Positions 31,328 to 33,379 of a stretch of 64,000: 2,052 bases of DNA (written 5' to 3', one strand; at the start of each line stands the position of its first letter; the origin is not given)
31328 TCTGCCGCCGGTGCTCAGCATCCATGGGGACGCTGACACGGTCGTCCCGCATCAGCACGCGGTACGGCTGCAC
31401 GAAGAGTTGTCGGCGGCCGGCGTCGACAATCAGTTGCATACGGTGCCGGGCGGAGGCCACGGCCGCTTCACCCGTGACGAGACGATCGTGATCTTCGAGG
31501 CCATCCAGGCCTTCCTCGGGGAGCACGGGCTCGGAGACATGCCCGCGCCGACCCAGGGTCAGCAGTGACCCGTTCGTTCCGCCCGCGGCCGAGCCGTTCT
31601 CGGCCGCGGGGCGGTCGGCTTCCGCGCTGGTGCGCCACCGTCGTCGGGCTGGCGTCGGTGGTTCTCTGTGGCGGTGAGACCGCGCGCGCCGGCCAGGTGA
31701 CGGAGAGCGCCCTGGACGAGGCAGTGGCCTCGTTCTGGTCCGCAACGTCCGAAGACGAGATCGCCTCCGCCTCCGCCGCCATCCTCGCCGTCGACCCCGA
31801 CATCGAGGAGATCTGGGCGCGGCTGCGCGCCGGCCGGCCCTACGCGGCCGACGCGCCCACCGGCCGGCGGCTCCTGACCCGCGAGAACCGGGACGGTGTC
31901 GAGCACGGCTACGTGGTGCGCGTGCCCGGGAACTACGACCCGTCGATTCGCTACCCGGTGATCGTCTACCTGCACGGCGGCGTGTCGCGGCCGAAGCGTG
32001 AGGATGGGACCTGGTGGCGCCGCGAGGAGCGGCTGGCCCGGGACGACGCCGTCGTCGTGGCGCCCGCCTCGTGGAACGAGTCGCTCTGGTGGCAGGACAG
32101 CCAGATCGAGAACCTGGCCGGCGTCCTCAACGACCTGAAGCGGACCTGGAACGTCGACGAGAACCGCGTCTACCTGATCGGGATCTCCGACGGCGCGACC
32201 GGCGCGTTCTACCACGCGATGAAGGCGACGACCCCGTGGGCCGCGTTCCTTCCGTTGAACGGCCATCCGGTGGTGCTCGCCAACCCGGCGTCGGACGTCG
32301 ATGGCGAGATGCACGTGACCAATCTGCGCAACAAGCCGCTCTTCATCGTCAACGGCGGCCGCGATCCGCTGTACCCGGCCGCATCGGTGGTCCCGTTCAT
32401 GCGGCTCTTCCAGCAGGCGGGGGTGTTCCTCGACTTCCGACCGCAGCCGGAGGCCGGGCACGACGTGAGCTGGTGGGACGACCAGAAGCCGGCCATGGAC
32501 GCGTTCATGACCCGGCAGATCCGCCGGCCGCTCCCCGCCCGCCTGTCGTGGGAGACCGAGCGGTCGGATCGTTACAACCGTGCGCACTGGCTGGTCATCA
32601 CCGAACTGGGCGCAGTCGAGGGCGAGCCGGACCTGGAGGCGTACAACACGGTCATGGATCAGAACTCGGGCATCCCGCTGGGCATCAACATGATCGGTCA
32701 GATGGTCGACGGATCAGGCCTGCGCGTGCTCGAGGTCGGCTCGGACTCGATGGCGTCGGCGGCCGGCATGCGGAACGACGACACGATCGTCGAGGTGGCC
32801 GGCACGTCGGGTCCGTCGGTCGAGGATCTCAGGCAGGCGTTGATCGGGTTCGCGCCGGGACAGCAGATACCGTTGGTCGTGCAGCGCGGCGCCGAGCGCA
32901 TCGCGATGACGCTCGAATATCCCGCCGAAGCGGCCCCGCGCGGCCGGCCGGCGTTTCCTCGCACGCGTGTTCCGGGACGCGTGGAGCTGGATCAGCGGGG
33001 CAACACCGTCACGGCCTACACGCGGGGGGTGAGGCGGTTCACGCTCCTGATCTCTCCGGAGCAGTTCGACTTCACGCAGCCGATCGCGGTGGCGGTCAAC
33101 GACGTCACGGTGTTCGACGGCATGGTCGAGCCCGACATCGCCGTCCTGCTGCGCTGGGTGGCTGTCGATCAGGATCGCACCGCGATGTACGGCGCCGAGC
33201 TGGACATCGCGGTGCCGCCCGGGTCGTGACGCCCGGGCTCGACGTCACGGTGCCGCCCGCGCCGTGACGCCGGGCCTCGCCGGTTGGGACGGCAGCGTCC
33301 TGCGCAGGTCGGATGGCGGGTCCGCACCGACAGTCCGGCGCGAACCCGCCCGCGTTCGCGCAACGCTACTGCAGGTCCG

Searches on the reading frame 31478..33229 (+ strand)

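Call 101: search_protein_families(library=pfam, proteins=[window:31478-33229:+], max_evalue=0.0001)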
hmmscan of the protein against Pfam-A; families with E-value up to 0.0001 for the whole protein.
window:31478-33229:+ (583 aa): 2 families
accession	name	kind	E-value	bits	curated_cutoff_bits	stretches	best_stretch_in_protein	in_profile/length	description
PF13180.12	PDZ_2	-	1.2e-05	26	27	1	402-478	4-77/80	PDZ domain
PF17820.7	PDZ_6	-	2.8e-05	24.2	27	1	417-470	2-54/54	PDZ domain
